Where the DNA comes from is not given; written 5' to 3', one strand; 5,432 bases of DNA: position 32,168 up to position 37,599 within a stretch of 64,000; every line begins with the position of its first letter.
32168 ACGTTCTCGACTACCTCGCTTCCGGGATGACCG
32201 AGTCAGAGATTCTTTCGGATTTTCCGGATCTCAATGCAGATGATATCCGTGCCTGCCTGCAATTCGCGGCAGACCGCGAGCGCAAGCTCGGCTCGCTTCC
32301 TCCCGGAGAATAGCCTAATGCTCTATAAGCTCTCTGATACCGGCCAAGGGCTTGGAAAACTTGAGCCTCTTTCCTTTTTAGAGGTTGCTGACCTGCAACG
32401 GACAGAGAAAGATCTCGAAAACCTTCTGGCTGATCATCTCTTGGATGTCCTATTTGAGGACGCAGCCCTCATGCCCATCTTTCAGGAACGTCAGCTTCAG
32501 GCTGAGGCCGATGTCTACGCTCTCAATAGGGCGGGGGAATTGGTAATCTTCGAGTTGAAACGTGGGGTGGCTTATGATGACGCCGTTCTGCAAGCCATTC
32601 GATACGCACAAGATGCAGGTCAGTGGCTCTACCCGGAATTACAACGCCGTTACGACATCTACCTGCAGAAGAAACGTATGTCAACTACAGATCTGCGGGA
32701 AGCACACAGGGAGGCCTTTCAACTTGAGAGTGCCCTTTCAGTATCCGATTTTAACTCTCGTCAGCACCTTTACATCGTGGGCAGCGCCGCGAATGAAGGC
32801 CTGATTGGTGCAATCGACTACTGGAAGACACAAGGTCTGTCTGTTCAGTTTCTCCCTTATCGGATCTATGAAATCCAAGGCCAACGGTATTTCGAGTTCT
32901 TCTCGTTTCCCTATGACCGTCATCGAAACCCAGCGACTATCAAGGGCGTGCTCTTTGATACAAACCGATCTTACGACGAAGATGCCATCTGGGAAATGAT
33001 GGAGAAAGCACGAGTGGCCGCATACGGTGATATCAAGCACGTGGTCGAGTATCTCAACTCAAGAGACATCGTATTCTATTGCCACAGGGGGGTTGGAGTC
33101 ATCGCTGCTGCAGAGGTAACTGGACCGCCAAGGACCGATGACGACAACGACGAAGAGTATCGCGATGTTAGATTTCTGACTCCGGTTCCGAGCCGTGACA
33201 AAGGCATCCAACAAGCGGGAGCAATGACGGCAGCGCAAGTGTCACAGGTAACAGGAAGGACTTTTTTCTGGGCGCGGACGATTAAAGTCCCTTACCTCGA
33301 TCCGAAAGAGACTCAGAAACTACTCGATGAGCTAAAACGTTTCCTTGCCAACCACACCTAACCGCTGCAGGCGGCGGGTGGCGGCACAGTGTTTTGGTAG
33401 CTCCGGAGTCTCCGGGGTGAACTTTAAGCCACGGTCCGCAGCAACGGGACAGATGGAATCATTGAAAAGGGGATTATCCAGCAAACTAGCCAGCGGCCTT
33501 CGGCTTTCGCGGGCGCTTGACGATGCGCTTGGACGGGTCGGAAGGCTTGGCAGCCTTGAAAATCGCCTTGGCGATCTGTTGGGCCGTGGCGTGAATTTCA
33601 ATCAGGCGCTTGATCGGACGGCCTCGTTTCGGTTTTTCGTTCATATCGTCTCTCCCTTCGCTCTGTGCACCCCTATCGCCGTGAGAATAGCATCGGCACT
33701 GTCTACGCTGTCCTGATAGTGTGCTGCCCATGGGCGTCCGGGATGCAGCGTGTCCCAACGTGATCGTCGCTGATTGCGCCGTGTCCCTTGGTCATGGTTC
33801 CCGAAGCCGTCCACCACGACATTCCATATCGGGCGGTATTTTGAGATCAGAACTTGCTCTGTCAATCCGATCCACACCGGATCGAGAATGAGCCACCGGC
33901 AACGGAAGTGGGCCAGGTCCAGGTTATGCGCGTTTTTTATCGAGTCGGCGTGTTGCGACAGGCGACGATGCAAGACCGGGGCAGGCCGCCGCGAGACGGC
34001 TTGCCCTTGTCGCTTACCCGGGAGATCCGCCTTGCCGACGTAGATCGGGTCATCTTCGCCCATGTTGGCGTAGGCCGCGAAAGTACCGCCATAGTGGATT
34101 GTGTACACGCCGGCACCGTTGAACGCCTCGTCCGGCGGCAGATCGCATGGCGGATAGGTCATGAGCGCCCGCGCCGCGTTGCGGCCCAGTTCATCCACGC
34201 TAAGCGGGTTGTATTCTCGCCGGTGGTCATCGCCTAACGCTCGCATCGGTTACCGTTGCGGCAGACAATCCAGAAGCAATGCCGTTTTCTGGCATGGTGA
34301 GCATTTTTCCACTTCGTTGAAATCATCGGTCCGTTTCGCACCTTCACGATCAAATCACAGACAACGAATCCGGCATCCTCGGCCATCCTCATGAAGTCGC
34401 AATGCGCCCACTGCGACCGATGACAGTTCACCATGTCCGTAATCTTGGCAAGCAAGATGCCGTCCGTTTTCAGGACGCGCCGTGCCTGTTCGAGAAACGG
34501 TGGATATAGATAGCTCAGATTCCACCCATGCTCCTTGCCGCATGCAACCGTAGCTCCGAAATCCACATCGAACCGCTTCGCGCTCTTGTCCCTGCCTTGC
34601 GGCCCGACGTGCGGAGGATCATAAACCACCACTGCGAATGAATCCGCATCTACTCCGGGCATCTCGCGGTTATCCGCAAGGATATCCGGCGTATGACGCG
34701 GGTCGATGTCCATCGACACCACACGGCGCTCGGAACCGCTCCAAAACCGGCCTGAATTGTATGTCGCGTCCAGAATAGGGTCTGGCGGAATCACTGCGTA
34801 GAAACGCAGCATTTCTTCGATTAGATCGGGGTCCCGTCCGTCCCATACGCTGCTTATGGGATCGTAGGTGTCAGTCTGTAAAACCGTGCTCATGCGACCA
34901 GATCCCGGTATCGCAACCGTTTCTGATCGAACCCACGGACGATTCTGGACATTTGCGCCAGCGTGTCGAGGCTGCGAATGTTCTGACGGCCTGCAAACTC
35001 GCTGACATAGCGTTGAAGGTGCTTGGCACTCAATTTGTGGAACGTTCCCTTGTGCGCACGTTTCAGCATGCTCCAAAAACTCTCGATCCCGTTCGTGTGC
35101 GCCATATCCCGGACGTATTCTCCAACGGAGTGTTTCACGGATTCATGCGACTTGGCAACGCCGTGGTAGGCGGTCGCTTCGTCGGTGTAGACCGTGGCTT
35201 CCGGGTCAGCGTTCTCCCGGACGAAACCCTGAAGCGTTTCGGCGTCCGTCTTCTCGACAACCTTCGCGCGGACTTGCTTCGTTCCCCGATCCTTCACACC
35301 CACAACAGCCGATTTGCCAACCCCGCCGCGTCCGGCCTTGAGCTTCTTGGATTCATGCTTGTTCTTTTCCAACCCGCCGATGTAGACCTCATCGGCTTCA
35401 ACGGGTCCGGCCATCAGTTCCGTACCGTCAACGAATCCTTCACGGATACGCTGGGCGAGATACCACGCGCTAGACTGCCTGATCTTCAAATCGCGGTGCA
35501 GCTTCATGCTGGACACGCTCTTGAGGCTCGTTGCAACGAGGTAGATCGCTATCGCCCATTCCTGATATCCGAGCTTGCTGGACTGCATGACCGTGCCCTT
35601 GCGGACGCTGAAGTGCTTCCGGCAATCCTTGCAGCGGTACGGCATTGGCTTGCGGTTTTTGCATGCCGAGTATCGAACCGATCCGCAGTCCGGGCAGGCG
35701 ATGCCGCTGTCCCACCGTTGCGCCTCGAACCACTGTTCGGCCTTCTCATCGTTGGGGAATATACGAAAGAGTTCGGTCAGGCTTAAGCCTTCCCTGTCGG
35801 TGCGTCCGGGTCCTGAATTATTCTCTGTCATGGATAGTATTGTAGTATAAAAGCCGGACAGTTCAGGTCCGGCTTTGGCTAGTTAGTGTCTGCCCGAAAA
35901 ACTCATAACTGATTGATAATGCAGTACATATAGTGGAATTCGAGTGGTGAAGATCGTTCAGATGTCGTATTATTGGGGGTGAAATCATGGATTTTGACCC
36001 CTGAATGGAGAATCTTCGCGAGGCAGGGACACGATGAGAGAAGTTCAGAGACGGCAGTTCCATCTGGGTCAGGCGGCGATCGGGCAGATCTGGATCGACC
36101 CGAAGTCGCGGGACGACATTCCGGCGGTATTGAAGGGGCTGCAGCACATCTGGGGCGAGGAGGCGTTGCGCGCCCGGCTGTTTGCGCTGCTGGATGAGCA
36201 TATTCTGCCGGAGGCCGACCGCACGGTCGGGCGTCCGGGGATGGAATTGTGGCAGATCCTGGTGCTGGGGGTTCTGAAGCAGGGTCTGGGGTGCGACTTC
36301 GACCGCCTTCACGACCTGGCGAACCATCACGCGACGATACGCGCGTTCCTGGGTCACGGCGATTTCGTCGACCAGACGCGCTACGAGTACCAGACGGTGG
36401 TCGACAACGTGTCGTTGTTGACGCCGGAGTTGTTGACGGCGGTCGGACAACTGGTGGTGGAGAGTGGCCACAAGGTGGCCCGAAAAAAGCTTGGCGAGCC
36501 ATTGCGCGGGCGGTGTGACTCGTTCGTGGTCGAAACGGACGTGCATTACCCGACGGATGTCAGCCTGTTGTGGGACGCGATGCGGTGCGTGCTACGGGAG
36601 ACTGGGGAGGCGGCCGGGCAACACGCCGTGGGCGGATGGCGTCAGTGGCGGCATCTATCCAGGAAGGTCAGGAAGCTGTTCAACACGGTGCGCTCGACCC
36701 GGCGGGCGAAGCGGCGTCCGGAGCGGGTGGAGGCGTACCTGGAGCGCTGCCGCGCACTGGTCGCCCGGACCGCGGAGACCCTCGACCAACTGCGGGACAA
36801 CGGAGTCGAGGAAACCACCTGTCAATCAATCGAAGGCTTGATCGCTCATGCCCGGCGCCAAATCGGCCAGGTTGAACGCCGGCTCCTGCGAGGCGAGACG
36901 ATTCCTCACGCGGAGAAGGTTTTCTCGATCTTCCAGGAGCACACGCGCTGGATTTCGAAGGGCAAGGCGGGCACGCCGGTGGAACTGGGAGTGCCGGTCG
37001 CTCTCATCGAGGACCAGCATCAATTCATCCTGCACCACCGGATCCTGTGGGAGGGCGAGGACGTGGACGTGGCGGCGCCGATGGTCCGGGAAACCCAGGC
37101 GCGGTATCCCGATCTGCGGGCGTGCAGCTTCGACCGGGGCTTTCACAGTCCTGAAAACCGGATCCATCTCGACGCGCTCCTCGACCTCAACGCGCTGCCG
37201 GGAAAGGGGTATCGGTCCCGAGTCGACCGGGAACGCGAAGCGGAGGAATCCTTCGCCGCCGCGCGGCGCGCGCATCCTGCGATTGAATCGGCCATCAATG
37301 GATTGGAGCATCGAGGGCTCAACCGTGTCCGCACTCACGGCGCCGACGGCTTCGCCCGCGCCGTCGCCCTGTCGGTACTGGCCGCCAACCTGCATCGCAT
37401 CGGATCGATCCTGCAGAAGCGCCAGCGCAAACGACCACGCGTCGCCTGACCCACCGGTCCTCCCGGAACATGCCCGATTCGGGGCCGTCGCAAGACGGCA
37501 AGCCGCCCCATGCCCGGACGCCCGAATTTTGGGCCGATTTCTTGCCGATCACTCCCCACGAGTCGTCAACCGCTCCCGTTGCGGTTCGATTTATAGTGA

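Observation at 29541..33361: Candidate undescribed module: giant 2OG-Fe(II) oxygenase fusion + DUF433 + PD-(D/E)xK/EVE nuclease, wedged between Dcm-Vsr and an R-M system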

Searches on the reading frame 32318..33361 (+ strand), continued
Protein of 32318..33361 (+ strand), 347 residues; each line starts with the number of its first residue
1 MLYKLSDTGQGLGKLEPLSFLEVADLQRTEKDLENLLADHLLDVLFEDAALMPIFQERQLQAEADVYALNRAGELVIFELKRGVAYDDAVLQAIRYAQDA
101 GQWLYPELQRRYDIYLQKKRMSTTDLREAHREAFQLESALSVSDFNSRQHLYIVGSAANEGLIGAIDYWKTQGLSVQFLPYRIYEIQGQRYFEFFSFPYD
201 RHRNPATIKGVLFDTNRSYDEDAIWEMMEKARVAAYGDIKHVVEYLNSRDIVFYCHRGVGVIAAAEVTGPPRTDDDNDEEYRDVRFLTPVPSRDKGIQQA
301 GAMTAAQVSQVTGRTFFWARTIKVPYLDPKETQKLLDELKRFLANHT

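Call 79: fold_search(model_id=the predicted structure, library=pdb)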
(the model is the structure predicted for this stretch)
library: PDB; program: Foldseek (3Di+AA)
matches with E <= 10: 481; with E <= 0.001: 0
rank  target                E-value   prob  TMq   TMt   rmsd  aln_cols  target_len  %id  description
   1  1wmm                  2.0e-03  1.00  0.26  0.57   4.8       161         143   15  Crystal structure of PH1033 from Pyrococcus horikoshii Ot3 (released 2005-08-23)
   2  2p5d                  3.0e-03  1.00  0.26  0.55   5.8       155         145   13  Crystal structure of MJECL36 from Methanocaldococcus jannaschii DSM 2661 (released 2007-09-18)
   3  7yz8_E                3.7e-03  1.00  0.24  0.41   5.4       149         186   15  Triclinic crystal structure of YTHDF1 YTH domain (544AVV546 mutant) (released 2023-03-01)
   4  7z8p_A                4.1e-03  1.00  0.26  0.55   5.2       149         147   13  Crystal structure of YTHDF2 with compound ZA_166 (released 2022-03-30)
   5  7z93_A                5.9e-03  1.00  0.26  0.54   4.7       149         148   13  Crystal structure of YTHDF2 with compound YLI_DF_022 (released 2022-03-30)
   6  1zce                  5.9e-03  0.99  0.23  0.47   7.5       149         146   16  X-Ray Crystal Structure of Protein Atu2648 from Agrobacterium tumefaciens. Northeast Structural Genomics Consortium Targ (released 2005-04-19)
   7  2hd9                  6.7e-03  1.00  0.27  0.58   4.3       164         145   14  Crystal structure of PH1033 from Pyrococcus horikoshii OT3 (released 2006-12-20)
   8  2vld_B                6.7e-03  0.99  0.23  0.33  12.1       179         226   17  crystal structure of a repair endonuclease from Pyrococcus abyssi (released 2009-05-19)
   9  7yz8_K                6.7e-03  0.99  0.23  0.38   6.8       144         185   16  Triclinic crystal structure of YTHDF1 YTH domain (544AVV546 mutant) (released 2023-03-01)
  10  7yyf_A                8.0e-03  0.99  0.23  0.38   6.9       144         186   14  Orthorombic crystal structure of YTHDF1 YTH domain (G459N mutant) form II (released 2023-03-01)
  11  7yye_B                9.6e-03  0.99  0.24  0.43   5.3       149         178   15  Orthorombic crystal structure of YTHDF1 YTH domain (G459N mutant) form I (released 2023-03-01)
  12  5gke_A                1.2e-02  0.99  0.24  0.33   8.8       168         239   17  Structure of EndoMS-dsDNA1 complex (released 2016-11-02)
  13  6zot_A                1.2e-02  0.99  0.25  0.52   4.7       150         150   11  Crystal structure of YTHDF3 YTH domain in complex with m6A RNA (released 2020-10-28)
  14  2vld_A                1.2e-02  0.99  0.23  0.33   7.3       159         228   17  crystal structure of a repair endonuclease from Pyrococcus abyssi (released 2009-05-19)
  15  4rci_C                1.4e-02  0.99  0.25  0.43   4.4       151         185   16  Crystal structure of YTHDF1 YTH domain (released 2014-10-01)
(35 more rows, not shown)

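Call 80: search_dna_similar(query=window:32318-33361:+, collection=plasmids, mode=protein, max_rows=12)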
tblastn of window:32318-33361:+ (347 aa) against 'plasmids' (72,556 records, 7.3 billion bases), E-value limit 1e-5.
Records with a match: 5; places in all: 5; records where one place covers at least 80% of the query: 2.
Best place of each record, by identity: <60% 5.
By first word of the organism name: Caballeronia 2; Halocatena 2; Haladaptatus 1.
By predicted mobility (MOB-suite, as given by PLSDB): non-mobilizable 5.
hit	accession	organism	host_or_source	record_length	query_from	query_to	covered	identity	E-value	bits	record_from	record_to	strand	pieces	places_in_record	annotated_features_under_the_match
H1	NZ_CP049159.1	Caballeronia sp. SBC1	whole organism,soil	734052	1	344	99%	53.8%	8e-119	384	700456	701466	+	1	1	hypothetical protein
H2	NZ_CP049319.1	Caballeronia sp. SBC2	whole organism,soil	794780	1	344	99%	53.8%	8e-119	384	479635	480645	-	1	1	hypothetical protein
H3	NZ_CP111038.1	Haladaptatus caseinilyticus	cell culture,sediment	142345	18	185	48%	27.6%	5e-8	62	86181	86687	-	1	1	endonuclease NucS domain-containing protein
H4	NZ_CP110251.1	Halocatena marina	cell cuture,Rudong intertidal zone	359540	13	185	50%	26.0%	3e-9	66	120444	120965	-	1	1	hypothetical protein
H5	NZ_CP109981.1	Halocatena marina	cell cuture,Qidong intertidal zone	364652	13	185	50%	26.0%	3e-9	66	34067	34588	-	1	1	hypothetical protein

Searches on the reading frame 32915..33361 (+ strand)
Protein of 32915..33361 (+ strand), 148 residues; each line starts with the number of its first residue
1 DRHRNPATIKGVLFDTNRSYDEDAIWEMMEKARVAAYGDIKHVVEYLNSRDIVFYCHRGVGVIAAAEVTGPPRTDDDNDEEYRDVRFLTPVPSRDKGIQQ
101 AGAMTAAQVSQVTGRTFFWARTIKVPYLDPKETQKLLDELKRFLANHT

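Call 60: find_homologous_proteins(query=window:32915-33361:+, max_evalue=0.001)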
Query window:32915-33361:+ (148 aa): 52 proteins with E <= 0.001 among 85 candidates.
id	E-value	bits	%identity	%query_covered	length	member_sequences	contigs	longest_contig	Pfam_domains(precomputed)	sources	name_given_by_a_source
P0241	2.2e-82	292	89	100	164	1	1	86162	-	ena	-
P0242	1.0e-73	264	84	100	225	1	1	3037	-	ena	-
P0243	1.9e-64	234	78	95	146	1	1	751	-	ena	-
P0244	3.7e-60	220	72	100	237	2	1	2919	-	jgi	-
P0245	7.6e-58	213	70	99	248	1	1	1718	-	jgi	jgi:hypothetical protein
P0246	5.6e-57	210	67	98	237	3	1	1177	-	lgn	-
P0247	5.9e-56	207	67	98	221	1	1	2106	-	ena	-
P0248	3.2e-55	204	82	78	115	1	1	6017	-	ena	-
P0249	7.0e-55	203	64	99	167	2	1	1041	-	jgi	jgi:hypothetical protein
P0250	2.2e-54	201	66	100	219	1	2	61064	-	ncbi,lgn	-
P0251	1.3e-52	196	71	86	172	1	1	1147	-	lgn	-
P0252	3.1e-52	194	63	98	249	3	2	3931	-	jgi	jgi:uncharacterized DUF497 family protein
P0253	6.2e-52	193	60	99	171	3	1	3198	-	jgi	-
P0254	9.9e-52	193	66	89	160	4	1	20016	-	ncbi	ncbi:hypothetical protein BH20ACI3_BH20ACI3_39350 [soil metagenome]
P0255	1.2e-50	189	62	98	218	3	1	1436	-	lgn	-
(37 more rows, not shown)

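Call 69: search_protein_representatives(protein=window:32915-33361:+)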
Query: 148 residues. Proteins with E-value up to 0.001 (for the whole library): 184; up to 1e-10: 116; up to 1e-30: 15. The best 150 are listed.
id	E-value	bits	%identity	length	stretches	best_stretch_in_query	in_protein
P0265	3.1e-44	166.8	60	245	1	1-142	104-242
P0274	1.7e-40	154.7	70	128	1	1-99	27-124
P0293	1.2e-38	148.7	59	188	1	18-143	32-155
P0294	2.4e-36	141.2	50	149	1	8-144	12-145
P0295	9.0e-36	139.4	53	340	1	3-145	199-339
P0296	1.0e-35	139.2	48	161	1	1-142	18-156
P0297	1.1e-35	139.1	52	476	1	7-141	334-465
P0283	3.2e-34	134.3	53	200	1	1-143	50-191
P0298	6.4e-34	133.4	50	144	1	10-141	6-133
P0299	3.3e-33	131.1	50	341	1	10-144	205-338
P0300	6.8e-33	130.0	48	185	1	1-144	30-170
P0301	7.7e-33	129.9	48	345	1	1-145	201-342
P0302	2.3e-32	128.3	52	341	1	1-141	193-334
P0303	1.1e-31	126.1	49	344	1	2-144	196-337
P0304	1.6e-31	125.6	51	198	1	1-138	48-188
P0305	2.6e-30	121.6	44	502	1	10-144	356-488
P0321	5.3e-26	107.7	42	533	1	4-139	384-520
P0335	2.3e-23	99.1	44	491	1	10-141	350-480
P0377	1.6e-14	70.5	32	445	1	8-142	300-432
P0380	3.7e-13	66.0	29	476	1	4-140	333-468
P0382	5.7e-13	65.4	31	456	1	4-140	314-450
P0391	2.3e-11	60.2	36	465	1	9-140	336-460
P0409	3.0e-10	56.6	28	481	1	8-142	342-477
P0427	9.5e-08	48.5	32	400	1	8-144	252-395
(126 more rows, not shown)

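Call 70: search_protein_families(library=pfam, proteins=[P0297, P0305, P0321, P0335, P0380, P0382, P0391, P0409, P0377, P0427], max_evalue=0.01)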
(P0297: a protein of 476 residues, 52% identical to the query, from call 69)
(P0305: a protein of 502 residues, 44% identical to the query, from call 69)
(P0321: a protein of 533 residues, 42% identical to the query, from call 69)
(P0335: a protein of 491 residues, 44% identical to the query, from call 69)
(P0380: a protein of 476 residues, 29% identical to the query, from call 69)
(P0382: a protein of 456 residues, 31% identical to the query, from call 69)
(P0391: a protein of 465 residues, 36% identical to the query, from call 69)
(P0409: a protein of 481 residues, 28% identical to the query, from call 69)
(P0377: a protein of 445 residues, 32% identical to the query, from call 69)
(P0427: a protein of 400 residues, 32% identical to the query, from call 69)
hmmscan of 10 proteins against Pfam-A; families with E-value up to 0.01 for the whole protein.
P0297 (476 aa): 3 families
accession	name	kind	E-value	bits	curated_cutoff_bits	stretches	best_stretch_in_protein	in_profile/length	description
PF18737.6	HEPN_MAE_28990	-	0.002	18.8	26.8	1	156-282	65-195/211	MAE_28990/MAE_18760-like HEPN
PF06757.18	Ins_allergen_rp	-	0.0055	17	23.2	0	236-326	37-128/174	Insect allergen related repeat, nitrile-specifier detoxification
PF18731.6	HEPN_Swt1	-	0.01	16.6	27.5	0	207-271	43-103/115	Swt1-like HEPN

P0305 (502 aa): 1 family
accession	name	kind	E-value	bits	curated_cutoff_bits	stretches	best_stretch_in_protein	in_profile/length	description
PF18731.6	HEPN_Swt1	-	0.0025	18.5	27.5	0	152-285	4-101/115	Swt1-like HEPN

P0321 (533 aa): 0 families

P0335 (491 aa): 0 families

P0380 (476 aa): 1 family
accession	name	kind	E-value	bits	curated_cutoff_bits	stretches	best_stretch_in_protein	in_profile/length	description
PF01878.24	EVE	-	0.0031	18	23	1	367-432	31-100/145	EVE domain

P0382 (456 aa): 1 family
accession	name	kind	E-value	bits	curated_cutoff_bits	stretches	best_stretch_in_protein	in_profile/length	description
PF01878.24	EVE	-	6.8e-05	23.3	23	1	348-418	31-111/145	EVE domain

P0391 (465 aa): 0 families

P0409 (481 aa): 1 family
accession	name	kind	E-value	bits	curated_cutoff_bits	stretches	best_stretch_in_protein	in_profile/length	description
PF14281.12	PDDEXK_4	-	0.00049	20.5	22.3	1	63-185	69-170/183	PD-(D/E)XK nuclease superfamily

P0377 (445 aa): 1 family
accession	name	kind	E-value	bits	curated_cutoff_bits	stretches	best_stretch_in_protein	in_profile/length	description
PF13481.12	AAA_25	-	3.6e-17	63.1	27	1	15-163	12-173/195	AAA domain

P0427 (400 aa): 1 family
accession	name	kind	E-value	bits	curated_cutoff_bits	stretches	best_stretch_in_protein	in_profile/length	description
PF03167.25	UDG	-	0.0075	16.8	24.3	0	157-209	70-121/141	Uracil DNA glycosylase superfamily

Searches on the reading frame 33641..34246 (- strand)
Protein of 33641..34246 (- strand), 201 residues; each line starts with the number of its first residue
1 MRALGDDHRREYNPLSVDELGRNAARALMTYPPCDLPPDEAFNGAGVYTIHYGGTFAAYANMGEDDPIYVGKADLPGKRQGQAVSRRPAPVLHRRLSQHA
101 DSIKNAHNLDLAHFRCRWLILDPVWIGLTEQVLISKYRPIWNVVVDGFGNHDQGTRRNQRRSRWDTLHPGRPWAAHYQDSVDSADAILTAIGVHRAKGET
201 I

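Call 3: search_protein_families(library=pfam, proteins=[window:33641-34246:-], max_evalue=0.01)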
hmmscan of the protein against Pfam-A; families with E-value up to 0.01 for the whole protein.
window:33641-34246:- (201 aa): 1 family
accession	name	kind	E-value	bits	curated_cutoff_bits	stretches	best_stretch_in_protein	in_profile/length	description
PF09517.16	RE_Eco29kI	-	3.4e-51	173.8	30.8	1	41-193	2-162/164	Eco29kI restriction endonuclease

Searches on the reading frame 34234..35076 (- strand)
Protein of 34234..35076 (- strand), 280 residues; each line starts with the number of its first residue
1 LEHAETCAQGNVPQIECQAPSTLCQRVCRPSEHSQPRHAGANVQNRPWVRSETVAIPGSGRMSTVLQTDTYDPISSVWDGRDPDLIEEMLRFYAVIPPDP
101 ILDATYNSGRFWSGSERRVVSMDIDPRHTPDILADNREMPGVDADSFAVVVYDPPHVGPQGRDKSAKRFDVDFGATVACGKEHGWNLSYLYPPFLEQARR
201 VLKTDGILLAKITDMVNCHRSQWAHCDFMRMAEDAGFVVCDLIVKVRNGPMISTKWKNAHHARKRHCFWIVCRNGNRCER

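Call 3: search_protein_families(library=pfam, proteins=[window:34234-35076:-], max_evalue=0.01)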
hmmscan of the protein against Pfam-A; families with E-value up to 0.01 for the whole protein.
window:34234-35076:- (280 aa): 1 family
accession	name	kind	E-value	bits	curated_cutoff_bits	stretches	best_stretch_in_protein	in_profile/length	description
PF01555.25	N6_N4_Mtase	-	0.0064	16.9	26.7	1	193-260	34-95/221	DNA methylase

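Call 5: search_protein_families(library=ncbifam, proteins=[window:34234-35076:-], max_evalue=0.1)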
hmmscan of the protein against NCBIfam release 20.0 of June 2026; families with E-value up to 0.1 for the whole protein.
window:34234-35076:- (280 aa): 1 family
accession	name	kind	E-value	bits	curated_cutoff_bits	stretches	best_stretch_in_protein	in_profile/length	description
NF011527.0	PRK14968.1-1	equivalog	0.002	17.8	242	1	142-217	89-156/192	putative methyltransferase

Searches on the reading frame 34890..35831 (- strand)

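Call 3: search_protein_families(library=pfam, proteins=[window:34890-35831:-], max_evalue=0.01)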
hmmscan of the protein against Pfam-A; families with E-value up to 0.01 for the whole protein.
window:34890-35831:- (313 aa): 3 families
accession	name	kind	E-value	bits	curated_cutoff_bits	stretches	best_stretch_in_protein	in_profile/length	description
PF12762.13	DDE_Tnp_IS1595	-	3.4e-41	141.2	27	1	141-284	3-153/153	ISXO2-like transposase domain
PF12760.12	Zn_ribbon_IS1595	-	7.3e-08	32.7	25.4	1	26-73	1-46/46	Transposase zinc-ribbon domain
PF09723.15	Zn_ribbon_8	-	0.0026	18.2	34.4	0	65-77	6-18/41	Zinc ribbon domain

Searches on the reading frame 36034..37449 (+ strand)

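Call 3: search_protein_families(library=pfam, proteins=[window:36034-37449:+], max_evalue=0.01)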
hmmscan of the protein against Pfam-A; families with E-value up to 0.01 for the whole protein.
window:36034-37449:+ (471 aa): 1 family
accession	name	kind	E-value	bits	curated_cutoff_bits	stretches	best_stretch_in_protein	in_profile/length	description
PF01609.27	DDE_Tnp_1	-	0.0011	19.3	23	1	341-453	59-200/200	Transposase DDE domain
